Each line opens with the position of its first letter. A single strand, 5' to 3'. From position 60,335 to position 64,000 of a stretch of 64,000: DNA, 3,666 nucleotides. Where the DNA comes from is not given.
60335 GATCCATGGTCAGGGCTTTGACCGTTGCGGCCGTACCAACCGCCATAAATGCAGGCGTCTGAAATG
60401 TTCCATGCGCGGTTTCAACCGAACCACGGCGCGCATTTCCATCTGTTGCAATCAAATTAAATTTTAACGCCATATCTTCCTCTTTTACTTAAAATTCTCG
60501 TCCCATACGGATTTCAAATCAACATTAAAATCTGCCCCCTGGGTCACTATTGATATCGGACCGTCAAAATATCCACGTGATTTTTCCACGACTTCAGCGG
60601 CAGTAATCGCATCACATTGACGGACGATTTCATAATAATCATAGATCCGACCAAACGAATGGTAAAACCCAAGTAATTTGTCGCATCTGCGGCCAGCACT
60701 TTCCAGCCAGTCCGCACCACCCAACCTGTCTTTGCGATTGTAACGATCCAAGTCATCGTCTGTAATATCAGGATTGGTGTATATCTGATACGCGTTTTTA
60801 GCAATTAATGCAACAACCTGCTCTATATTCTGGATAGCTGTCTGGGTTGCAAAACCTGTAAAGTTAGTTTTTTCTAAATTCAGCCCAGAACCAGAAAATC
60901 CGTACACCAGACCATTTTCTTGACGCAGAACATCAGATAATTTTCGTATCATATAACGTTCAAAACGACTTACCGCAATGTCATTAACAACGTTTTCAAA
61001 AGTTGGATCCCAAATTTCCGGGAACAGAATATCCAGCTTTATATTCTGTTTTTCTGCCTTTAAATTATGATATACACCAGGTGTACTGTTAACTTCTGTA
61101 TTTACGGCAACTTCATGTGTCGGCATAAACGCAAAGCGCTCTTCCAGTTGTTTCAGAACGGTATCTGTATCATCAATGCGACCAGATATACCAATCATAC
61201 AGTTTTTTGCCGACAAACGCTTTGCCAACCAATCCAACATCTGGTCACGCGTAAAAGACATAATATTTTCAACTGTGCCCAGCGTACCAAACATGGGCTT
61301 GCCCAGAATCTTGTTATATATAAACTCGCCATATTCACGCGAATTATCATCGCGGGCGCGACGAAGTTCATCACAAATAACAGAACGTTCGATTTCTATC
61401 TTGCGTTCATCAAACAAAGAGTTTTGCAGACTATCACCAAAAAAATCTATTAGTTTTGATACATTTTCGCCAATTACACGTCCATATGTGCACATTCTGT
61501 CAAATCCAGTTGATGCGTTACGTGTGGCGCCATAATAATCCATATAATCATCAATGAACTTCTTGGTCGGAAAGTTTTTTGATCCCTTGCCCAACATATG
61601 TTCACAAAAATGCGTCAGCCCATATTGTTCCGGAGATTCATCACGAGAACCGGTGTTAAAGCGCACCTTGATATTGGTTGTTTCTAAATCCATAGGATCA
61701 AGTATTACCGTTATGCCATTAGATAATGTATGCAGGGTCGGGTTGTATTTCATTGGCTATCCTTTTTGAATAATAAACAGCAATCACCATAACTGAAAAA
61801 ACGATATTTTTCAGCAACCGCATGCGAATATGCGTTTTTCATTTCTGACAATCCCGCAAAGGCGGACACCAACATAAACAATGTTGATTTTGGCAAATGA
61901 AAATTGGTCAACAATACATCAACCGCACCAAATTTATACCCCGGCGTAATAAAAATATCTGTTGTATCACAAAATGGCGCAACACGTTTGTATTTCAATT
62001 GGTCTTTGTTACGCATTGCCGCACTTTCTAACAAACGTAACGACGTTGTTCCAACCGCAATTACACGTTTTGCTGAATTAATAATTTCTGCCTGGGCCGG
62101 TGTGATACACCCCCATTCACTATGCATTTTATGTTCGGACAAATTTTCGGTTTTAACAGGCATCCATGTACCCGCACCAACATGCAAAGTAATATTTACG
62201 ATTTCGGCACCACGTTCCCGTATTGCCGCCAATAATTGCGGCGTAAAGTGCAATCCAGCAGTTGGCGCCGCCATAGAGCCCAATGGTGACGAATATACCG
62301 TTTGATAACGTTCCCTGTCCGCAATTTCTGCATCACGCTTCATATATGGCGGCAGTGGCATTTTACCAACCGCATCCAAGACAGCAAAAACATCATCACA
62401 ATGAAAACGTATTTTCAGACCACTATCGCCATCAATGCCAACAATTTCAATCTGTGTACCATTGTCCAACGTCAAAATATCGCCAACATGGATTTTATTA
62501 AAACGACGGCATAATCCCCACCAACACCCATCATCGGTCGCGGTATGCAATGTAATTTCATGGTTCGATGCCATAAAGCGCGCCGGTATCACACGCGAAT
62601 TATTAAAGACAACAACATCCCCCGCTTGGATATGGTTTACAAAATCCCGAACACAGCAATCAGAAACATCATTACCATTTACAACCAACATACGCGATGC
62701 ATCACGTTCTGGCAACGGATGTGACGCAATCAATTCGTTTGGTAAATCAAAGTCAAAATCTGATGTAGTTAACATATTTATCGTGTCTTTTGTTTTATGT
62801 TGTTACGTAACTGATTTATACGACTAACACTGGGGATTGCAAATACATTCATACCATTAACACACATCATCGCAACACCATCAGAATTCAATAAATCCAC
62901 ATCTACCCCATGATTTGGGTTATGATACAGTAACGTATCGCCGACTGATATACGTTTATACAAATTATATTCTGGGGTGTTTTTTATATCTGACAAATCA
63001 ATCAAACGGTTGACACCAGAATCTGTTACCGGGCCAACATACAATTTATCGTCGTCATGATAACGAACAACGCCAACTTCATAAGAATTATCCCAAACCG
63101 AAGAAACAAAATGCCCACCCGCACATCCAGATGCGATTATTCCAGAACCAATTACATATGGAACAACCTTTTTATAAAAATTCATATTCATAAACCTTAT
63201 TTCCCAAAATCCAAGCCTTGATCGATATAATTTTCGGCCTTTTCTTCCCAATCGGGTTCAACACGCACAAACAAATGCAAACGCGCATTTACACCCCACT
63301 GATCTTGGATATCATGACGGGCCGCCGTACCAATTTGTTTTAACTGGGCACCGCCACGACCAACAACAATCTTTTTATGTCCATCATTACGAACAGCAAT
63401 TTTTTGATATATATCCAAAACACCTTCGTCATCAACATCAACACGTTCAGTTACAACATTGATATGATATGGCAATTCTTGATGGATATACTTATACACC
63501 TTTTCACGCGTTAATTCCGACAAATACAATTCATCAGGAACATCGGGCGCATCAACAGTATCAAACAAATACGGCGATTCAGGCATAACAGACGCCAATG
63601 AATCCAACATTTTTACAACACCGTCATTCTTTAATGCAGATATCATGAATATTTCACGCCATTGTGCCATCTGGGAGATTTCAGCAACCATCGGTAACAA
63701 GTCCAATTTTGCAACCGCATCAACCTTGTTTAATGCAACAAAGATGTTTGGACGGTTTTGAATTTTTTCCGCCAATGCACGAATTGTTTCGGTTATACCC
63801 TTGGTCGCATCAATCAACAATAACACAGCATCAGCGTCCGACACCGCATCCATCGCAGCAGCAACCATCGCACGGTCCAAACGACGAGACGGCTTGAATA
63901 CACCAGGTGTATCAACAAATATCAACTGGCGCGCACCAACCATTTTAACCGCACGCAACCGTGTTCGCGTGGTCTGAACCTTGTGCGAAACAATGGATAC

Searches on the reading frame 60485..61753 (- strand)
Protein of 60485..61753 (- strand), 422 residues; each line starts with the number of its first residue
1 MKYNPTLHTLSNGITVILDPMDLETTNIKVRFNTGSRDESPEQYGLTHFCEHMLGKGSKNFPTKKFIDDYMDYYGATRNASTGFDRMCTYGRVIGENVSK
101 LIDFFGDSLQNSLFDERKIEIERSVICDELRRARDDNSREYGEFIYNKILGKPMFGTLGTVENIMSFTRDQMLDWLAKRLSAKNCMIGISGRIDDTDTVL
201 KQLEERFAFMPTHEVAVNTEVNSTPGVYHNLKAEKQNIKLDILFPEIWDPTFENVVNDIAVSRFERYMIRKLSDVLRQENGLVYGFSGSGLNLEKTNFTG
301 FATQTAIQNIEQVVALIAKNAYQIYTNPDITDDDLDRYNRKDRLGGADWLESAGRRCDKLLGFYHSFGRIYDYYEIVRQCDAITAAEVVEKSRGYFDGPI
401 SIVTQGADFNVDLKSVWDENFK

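Call 70: search_protein_families(library=pfam, proteins=[window:60485-61753:-], max_evalue=0.00001)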
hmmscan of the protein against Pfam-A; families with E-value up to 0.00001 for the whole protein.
window:60485-61753:- (422 aa): 2 families
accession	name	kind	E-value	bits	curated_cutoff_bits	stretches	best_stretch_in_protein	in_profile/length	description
PF00675.25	Peptidase_M16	-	1.1e-20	74.5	22.3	1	25-137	12-123/149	Insulinase (Peptidase family M16)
PF05193.26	Peptidase_M16_C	-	7.6e-14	52.4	23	1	166-338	1-177/181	Peptidase M16 inactive domain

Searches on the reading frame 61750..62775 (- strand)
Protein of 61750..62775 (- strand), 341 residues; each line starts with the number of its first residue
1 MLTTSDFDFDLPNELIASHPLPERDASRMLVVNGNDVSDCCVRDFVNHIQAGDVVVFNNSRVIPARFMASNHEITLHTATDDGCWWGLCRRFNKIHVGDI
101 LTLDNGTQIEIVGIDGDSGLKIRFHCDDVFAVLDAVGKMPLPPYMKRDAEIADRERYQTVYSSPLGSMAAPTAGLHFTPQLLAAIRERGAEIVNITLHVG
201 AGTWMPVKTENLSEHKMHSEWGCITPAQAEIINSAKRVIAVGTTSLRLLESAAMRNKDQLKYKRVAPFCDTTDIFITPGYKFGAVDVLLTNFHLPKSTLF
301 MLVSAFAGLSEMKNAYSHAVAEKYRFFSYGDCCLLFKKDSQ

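Call 70: search_protein_families(library=pfam, proteins=[window:61750-62775:-], max_evalue=0.00001)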
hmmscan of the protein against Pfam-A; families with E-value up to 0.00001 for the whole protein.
window:61750-62775:- (341 aa): 1 family
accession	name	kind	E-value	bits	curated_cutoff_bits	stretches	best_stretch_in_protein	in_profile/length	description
PF02547.20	Queuosine_synth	-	2.7e-114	382.1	25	1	4-335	1-322/322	Queuosine biosynthesis protein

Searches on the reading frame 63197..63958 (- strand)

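Call 70: search_protein_families(library=pfam, proteins=[window:63197-63958:-], max_evalue=0.00001)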
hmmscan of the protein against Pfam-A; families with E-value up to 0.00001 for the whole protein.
window:63197-63958:- (253 aa): 4 families
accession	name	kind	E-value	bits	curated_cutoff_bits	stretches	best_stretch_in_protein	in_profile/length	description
PF00009.33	GTP_EFTU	-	1.2e-10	41.8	26.5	1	10-126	69-187/188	Elongation factor Tu GTP binding domain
PF07650.23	KH_2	-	1.3e-09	38.1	22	1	161-237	1-77/78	KH domain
PF01926.29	MMR_HSR1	-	7.2e-08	33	21.9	1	8-78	44-113/113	50S ribosome-binding GTPase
PF10662.15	PduV-EutP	-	2.3e-07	31.1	21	1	14-121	40-141/143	Ethanolamine utilisation - propanediol utilisation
